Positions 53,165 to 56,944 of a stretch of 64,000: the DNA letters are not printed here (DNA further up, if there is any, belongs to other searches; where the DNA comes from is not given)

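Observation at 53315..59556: Tat-exported type II DMSO-reductase-family ABCD operon with NarG/Nxr-sized alpha and atypical FS0 Cys motif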

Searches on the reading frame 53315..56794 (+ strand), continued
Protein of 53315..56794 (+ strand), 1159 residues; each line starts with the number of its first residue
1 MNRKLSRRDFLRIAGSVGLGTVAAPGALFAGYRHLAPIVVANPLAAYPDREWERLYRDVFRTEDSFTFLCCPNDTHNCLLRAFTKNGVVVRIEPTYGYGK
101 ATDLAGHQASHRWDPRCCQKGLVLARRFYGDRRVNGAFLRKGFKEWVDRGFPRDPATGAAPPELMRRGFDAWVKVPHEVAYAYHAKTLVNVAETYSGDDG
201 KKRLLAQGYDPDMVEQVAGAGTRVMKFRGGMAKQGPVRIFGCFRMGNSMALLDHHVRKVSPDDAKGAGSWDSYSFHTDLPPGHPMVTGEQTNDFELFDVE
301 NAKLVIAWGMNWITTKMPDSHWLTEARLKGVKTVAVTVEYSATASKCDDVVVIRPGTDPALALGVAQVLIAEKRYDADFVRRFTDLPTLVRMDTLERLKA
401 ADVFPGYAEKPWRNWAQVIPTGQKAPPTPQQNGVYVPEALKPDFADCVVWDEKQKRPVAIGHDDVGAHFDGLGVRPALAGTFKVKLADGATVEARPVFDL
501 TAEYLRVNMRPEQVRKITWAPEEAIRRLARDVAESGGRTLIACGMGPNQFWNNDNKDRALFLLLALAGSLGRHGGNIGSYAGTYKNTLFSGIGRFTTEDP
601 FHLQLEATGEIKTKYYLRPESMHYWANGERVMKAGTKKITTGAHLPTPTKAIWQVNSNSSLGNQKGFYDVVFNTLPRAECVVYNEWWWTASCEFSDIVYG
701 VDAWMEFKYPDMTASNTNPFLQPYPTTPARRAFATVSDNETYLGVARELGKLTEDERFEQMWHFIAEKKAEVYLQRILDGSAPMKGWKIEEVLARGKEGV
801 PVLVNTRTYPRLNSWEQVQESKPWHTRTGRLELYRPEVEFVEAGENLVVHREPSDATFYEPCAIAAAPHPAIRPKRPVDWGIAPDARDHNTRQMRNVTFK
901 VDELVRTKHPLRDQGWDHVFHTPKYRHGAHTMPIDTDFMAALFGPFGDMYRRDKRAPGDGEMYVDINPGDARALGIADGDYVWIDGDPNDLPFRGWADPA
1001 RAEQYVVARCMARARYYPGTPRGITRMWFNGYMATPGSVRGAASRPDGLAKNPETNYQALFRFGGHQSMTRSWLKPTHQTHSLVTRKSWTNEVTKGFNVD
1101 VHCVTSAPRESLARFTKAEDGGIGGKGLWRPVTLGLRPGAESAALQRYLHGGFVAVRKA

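Call 31: list_cluster_members(proteins=[P0121, P0122, P0123, P0124, P0125, P0130, P0140, P0142, P0148, P0149])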
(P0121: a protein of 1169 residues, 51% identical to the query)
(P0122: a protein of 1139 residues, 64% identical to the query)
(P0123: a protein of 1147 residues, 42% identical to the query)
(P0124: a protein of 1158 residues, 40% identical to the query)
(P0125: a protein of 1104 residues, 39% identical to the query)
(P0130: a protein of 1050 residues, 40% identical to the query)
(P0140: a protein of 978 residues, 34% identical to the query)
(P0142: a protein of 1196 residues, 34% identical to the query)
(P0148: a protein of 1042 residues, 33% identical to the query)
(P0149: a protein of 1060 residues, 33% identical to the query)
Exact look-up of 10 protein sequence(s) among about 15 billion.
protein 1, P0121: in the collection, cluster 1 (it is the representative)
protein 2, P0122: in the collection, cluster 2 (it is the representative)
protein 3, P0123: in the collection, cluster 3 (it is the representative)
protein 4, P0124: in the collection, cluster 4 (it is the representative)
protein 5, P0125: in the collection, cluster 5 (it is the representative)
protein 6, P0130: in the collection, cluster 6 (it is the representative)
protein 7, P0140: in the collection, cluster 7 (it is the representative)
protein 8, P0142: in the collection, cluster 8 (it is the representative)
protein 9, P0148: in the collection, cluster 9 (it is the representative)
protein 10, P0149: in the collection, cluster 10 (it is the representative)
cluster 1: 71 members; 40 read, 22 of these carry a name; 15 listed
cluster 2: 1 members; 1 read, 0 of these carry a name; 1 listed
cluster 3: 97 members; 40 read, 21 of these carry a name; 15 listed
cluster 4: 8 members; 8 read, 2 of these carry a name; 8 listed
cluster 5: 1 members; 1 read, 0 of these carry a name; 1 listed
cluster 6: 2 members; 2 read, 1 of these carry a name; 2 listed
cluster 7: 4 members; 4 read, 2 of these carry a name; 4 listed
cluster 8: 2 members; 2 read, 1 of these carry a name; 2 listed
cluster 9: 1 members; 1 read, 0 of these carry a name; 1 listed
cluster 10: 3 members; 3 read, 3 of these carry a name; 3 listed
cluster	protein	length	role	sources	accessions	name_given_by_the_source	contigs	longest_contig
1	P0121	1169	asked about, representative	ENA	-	-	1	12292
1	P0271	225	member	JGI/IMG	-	nitrate reductase alpha subunit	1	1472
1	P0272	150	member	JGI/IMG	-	nitrate reductase alpha subunit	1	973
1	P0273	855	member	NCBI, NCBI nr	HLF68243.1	MAG TPA: molybdopterin-dependent oxidoreductase, partial [Gaiellaceae bacterium] | molybdopterin-dependent oxidoreductase [Gaiellaceae bacterium]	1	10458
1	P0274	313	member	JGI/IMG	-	nitrate reductase alpha subunit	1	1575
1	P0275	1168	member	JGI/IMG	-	nitrate reductase alpha subunit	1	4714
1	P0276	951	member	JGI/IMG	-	nitrate reductase alpha subunit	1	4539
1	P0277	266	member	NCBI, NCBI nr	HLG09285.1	MAG TPA: molybdopterin-dependent oxidoreductase, partial [Gaiellaceae bacterium] | molybdopterin-dependent oxidoreductase [Gaiellaceae bacterium]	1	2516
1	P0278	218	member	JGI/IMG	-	nitrate reductase alpha subunit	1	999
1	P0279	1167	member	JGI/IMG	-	nitrate reductase alpha subunit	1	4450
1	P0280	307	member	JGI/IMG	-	nitrate reductase alpha subunit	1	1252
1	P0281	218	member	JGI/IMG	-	nitrate reductase alpha subunit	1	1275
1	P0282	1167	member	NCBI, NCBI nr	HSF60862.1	MAG TPA: molybdopterin-dependent oxidoreductase [Gaiellaceae bacterium] | molybdopterin-dependent oxidoreductase [Gaiellaceae bacterium]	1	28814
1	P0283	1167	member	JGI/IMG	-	nitrate reductase alpha subunit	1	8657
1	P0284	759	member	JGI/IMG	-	nitrate reductase alpha subunit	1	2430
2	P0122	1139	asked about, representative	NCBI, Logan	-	-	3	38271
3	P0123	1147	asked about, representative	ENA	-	-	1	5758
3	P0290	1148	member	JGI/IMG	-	nitrate reductase / nitrite oxidoreductase, alpha subunit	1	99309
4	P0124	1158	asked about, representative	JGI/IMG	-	-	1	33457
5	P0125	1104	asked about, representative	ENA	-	-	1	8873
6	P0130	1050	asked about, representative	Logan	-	-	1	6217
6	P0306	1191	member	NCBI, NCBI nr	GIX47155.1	MAG: hypothetical protein KatS3mg131_1366 [Candidatus Tectimicrobiota bacterium] | MAG: hypothetical protein KatS3mg131_1366 [Candidatus Tectomicrobia bacterium]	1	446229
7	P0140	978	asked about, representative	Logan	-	-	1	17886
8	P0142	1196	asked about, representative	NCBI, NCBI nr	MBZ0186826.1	MAG: molybdopterin-dependent oxidoreductase, partial [Candidatus Obscuribacterales ... | molybdopterin-dependent oxidoreductase [Candidatus Obscuribacterales bacterium]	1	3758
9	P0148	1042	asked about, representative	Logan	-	-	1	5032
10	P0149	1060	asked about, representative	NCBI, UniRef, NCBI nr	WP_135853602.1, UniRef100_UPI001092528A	molybdopterin-dependent oxidoreductase [Halorussus salinus] | molybdopterin-dependent oxidoreductase n=1 Tax=Halorussus salinus TaxID=1364935 ...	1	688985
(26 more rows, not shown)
